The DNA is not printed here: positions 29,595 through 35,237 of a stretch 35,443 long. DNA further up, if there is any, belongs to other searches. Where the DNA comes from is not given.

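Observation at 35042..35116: (AG)7 dinucleotide tract separates a strong RBS+ATG from the ~1,780-codon Rhs frame: candidate slipped-strand phase switch, currently in the OFF register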

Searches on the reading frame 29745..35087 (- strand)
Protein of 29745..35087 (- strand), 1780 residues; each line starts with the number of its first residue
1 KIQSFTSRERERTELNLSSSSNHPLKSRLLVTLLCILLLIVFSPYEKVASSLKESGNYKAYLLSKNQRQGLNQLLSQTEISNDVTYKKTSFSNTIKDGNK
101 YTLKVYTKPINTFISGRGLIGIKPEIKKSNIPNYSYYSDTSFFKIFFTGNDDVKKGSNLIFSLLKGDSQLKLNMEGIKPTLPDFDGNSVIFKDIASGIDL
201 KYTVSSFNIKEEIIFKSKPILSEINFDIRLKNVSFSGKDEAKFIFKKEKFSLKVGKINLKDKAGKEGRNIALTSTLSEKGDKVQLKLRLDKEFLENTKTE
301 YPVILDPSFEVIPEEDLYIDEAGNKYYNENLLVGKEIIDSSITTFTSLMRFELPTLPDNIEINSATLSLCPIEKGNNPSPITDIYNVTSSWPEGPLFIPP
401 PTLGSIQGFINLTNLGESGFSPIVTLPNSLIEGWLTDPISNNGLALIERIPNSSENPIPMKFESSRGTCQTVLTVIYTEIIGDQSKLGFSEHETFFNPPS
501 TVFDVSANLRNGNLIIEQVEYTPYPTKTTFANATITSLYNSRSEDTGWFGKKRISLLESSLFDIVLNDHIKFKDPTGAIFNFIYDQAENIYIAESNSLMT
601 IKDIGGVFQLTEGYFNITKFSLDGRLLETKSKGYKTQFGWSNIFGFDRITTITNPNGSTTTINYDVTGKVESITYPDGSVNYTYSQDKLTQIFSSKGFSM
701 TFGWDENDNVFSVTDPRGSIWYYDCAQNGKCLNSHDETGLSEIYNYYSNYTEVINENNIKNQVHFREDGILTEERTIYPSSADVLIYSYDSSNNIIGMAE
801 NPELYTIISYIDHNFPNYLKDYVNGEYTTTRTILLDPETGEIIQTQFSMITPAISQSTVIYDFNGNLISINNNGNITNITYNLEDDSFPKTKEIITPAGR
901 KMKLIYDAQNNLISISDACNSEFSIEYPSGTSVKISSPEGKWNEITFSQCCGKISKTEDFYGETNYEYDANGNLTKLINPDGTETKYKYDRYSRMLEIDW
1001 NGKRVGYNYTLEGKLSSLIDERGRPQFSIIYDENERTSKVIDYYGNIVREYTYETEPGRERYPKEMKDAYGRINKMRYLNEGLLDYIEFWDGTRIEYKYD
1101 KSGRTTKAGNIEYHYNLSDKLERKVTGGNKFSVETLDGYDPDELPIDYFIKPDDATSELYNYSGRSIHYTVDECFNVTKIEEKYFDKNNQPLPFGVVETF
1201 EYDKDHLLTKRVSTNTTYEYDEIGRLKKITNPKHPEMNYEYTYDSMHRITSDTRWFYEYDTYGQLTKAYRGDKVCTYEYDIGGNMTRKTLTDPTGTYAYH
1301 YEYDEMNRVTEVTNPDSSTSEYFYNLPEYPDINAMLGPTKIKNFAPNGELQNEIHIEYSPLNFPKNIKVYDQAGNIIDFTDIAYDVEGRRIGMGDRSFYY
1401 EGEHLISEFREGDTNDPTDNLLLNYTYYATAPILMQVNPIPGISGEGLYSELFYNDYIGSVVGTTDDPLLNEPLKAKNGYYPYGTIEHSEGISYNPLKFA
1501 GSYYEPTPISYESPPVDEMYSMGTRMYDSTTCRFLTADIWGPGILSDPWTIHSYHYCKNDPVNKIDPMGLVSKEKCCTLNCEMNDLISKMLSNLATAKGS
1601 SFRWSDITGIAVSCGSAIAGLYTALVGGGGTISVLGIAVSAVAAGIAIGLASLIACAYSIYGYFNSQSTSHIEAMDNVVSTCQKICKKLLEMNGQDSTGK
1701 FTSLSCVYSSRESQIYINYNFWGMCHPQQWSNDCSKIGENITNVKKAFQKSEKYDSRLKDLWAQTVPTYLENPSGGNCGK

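Call 7: search_protein_families(library=pfam, proteins=[window:29745-34568:-], max_evalue=0.01)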
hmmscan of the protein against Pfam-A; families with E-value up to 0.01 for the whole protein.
window:29745-34568:- (1607 aa): 1 family
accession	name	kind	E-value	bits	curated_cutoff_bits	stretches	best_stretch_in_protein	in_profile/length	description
PF05593.20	RHS_repeat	-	4.9e-39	132.4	22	5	795-830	1-37/38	RHS Repeat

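Call 11: find_homologous_proteins(query=window:29745-34568:-, max_evalue=1e-20)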
Query window:29745-34568:- (1607 aa): 52 proteins with E <= 1e-20 among 8000 candidates.
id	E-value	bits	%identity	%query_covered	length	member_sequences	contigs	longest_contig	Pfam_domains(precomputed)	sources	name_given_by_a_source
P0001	0.0e+0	3709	100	100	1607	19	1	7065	PF05593.20,PF25023.2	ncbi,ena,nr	ncbi:MAG TPA: RHS repeat-associated core domain-containing protein [Caldisericia bacterium]|nr:RHS r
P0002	0.0e+0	1527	47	96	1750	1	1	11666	PF05593.20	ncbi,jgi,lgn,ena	-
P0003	6.6e-45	171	23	64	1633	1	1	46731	PF00059.28,PF05593.20,PF25023.2,PF20148.5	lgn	-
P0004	7.3e-42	161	21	52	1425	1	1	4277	PF05593.20,PF25023.2,PF20148.5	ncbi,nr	ncbi:MAG: DUF6531 domain-containing protein, partial [Actinomycetota bacterium]|nr:DUF6531 domain-co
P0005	2.4e-39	153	23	59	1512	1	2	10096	PF05593.20,PF25023.2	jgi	jgi:RHS repeat-associated protein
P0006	1.2e-38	151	24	62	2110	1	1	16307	PF07495.20,PF05593.20,PF17957.8,PF13517.13,PF25023.2,PF20148.5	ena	-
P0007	1.3e-38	150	23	68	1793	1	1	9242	PF15283.13,PF07691.18,PF05593.20,PF25023.2,PF20148.5,PF23414.2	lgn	-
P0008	3.3e-38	149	23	58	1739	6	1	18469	PF15283.13,PF05593.20,PF25023.2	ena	-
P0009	8.0e-38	148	24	44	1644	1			PF15283.13,PF05593.20,PF25023.2,PF20148.5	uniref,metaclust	uniref:Rhs family protein n=1 Tax=Eubacterium cellulosolvens (strain ATCC 43171 / JCM 9499 / 6) TaxI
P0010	3.2e-37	146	24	66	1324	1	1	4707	PF25174.2,PF05593.20,PF25023.2,PF20148.5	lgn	-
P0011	3.3e-36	142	23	42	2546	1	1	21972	PF05593.20,PF25023.2,PF20148.5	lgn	-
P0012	1.0e-35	141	23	54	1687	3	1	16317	PF22905.3,PF05593.20,PF25023.2,PF20148.5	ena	-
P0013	3.2e-34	136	24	58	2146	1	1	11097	PF05593.20,PF25023.2,PF20148.5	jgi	jgi:RHS repeat-associated protein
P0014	3.8e-34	136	22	61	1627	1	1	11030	PF05593.20,PF25023.2,PF20148.5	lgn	-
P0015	1.3e-33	134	24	42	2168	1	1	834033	PF15283.13,PF05593.20,PF25023.2,PF20148.5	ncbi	ncbi:MAG: DUF6531 domain-containing protein [Actinomycetota bacterium]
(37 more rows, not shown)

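Call 12: list_cluster_members(proteins=[P0001, P0002])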
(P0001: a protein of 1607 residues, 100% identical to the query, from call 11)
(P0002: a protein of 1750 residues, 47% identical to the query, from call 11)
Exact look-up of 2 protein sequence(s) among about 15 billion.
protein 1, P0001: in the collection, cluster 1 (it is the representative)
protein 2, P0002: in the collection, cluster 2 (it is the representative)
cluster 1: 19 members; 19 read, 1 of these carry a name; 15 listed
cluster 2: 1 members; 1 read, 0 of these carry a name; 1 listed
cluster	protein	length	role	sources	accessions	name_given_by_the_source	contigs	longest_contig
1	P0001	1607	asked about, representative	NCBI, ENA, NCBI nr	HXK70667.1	MAG TPA: RHS repeat-associated core domain-containing protein [Caldisericia bacterium] | RHS repeat-associated core domain-containing protein [Caldisericia bacterium]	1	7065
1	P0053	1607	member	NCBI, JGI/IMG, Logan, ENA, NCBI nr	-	-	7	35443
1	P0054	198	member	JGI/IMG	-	-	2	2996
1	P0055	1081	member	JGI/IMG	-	-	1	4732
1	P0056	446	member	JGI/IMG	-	-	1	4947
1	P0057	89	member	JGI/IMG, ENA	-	-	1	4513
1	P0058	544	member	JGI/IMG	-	-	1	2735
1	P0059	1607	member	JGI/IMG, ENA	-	-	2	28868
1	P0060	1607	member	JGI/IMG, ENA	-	-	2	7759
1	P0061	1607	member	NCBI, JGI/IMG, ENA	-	-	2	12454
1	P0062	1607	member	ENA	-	-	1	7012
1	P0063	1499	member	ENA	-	-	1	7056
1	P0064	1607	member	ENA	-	-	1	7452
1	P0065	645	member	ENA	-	-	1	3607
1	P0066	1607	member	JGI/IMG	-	-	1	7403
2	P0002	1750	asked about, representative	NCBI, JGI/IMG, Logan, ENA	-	-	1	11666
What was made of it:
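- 29745..34568 (-): The Rhs ORF as publicly annotated (1,607 aa, from the internal ATG). It contains the DNRLRE-like region, the YD repeats, the RHS-associated core, and a C-terminal domain of about 200 aa. It is 100% identical to P0001 (HXK70667.1, Caldisericia bacterium) (calls 11 and 12).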

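Call 14: find_encoding_contigs(protein=P0053, flank=3000, max_places=10)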
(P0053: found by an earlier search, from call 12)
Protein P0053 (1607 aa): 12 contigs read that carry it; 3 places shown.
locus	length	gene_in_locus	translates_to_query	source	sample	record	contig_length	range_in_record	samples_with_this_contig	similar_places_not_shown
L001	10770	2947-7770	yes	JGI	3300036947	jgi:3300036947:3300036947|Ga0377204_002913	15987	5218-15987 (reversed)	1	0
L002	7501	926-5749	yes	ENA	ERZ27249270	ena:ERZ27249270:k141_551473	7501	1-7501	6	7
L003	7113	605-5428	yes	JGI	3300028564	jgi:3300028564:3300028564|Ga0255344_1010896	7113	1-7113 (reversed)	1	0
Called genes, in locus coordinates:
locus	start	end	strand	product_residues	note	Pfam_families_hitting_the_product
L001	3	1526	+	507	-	?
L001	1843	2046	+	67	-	-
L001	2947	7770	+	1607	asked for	PF05593:RHS_repeat (weak), PF25023:TEN_YD-shell, PF05593:RHS_repeat (weak), PF25023:TEN_YD-shell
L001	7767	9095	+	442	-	-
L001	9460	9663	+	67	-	-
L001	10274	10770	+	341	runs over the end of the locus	-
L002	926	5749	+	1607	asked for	PF05593:RHS_repeat (weak), PF25023:TEN_YD-shell, PF05593:RHS_repeat (weak), PF25023:TEN_YD-shell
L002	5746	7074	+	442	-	-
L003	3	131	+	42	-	?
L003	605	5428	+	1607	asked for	PF05593:RHS_repeat (weak), PF25023:TEN_YD-shell, PF05593:RHS_repeat (weak), PF25023:TEN_YD-shell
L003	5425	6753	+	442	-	-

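Call 15: find_encoding_contigs(protein=P0001, flank=3000, max_places=10)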
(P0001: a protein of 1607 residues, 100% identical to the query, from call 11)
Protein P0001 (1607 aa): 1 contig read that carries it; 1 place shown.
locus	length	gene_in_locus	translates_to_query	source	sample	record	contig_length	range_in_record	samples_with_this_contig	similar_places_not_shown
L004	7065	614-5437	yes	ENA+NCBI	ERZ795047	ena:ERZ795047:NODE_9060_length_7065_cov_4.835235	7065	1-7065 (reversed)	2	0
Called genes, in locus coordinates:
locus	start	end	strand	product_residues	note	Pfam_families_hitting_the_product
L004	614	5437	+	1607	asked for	PF05593:RHS_repeat (weak), PF25023:TEN_YD-shell, PF05593:RHS_repeat (weak)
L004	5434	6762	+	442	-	-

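Call 16: find_encoding_contigs(protein=P0059, flank=3000, max_places=10)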
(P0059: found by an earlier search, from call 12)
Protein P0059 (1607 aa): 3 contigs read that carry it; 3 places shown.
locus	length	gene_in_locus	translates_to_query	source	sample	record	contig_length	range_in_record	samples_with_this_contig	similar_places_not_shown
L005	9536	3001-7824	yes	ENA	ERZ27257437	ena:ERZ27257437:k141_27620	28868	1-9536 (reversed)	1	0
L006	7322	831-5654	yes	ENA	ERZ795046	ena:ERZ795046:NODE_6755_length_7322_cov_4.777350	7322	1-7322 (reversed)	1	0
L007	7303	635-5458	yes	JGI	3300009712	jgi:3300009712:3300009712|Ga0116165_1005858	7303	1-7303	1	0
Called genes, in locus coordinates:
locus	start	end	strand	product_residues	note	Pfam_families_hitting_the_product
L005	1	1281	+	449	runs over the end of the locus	PF00483:NTP_transferase, PF01128:IspD, PF12804:NTP_transf_3, PF25084:LbH_EIF2B (faint), PF25087:GMPPB_C (faint), PF00132:Hexapep, PF14602:Hexapep_2 (faint), PF00132:Hexapep (weak)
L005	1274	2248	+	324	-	PF13793:Pribosyltran_N, PF00156:Pribosyltran, PF14572:Pribosyl_synth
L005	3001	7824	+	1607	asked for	PF05593:RHS_repeat (weak), PF25023:TEN_YD-shell, PF05593:RHS_repeat (weak)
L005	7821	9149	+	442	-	-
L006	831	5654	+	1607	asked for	PF05593:RHS_repeat (weak), PF25023:TEN_YD-shell, PF05593:RHS_repeat (weak)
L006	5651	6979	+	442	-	-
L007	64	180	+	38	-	-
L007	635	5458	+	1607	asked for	PF05593:RHS_repeat (weak), PF25023:TEN_YD-shell, PF05593:RHS_repeat (weak)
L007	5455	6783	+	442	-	-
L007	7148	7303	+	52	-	?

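Call 17: find_encoding_contigs(protein=P0060, flank=3000, max_places=10)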
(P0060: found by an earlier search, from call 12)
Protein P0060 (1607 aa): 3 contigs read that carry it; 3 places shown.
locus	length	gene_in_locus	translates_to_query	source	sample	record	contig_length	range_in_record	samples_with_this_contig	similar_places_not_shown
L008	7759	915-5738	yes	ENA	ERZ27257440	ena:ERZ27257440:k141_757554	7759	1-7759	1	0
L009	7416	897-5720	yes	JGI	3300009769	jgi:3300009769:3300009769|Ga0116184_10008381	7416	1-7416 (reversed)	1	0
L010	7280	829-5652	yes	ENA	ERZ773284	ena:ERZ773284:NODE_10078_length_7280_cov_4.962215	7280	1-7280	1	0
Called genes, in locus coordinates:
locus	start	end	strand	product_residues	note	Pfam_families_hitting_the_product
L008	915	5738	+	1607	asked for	PF05593:RHS_repeat (weak), PF25023:TEN_YD-shell, PF05593:RHS_repeat (weak), PF25023:TEN_YD-shell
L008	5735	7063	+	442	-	-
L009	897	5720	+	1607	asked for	PF05593:RHS_repeat (weak), PF25023:TEN_YD-shell, PF05593:RHS_repeat (weak), PF25023:TEN_YD-shell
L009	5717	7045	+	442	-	-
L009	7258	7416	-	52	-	?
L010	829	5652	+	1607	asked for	PF05593:RHS_repeat (weak), PF25023:TEN_YD-shell, PF05593:RHS_repeat (weak), PF25023:TEN_YD-shell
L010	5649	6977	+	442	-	-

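Call 18: find_encoding_contigs(protein=P0061, flank=3000, max_places=10)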
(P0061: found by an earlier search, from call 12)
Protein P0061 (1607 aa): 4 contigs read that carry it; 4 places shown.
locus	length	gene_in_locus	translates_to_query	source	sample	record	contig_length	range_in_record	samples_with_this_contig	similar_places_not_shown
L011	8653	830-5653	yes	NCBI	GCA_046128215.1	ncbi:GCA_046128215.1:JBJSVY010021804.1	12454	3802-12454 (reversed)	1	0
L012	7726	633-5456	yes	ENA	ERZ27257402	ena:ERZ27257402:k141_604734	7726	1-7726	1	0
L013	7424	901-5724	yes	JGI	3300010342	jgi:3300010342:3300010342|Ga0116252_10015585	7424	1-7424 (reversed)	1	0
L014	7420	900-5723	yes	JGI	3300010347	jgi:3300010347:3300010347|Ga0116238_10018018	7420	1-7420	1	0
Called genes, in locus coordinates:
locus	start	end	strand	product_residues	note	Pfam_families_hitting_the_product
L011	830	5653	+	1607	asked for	PF05593:RHS_repeat (weak), PF25023:TEN_YD-shell, PF05593:RHS_repeat (weak), PF25023:TEN_YD-shell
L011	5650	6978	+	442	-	-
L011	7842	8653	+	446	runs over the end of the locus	-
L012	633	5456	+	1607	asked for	PF05593:RHS_repeat (weak), PF25023:TEN_YD-shell, PF05593:RHS_repeat (weak), PF25023:TEN_YD-shell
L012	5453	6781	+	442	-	-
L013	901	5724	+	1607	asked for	PF05593:RHS_repeat (weak), PF25023:TEN_YD-shell, PF05593:RHS_repeat (weak), PF25023:TEN_YD-shell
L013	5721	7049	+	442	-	-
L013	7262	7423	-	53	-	?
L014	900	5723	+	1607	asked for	PF05593:RHS_repeat (weak), PF25023:TEN_YD-shell, PF05593:RHS_repeat (weak), PF25023:TEN_YD-shell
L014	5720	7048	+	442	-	-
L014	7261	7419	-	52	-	?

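Call 19: find_encoding_contigs(protein=P0062, flank=3000, max_places=10)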
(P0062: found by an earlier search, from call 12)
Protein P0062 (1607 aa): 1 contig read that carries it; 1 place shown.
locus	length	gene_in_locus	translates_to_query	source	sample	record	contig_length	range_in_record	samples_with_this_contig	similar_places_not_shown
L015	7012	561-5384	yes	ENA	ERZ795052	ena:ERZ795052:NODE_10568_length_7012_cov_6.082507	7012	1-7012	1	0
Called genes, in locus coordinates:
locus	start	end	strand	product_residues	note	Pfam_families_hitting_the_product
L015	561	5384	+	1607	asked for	PF05593:RHS_repeat (weak), PF25023:TEN_YD-shell, PF05593:RHS_repeat (weak), PF25023:TEN_YD-shell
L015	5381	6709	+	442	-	-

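Call 24: find_encoding_contigs(protein=P0064, flank=3000, max_places=10)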
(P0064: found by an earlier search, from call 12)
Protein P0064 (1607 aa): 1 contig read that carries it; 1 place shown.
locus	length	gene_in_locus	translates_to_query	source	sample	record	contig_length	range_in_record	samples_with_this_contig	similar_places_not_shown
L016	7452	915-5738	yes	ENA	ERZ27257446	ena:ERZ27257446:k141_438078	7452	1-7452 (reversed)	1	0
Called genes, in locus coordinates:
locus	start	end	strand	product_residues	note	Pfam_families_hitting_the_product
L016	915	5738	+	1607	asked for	PF05593:RHS_repeat (weak), PF25023:TEN_YD-shell, PF05593:RHS_repeat (weak)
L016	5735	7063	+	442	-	-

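Call 25: find_encoding_contigs(protein=P0066, flank=3000, max_places=10)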
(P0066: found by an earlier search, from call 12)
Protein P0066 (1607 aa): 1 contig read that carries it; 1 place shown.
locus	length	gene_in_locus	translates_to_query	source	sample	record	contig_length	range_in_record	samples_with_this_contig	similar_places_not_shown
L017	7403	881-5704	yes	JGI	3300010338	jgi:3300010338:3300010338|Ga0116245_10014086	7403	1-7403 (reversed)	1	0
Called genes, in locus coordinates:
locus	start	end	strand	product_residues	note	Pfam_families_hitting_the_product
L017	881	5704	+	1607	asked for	PF05593:RHS_repeat (weak), PF25023:TEN_YD-shell, PF05593:RHS_repeat (weak)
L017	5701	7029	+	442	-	-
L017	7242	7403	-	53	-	?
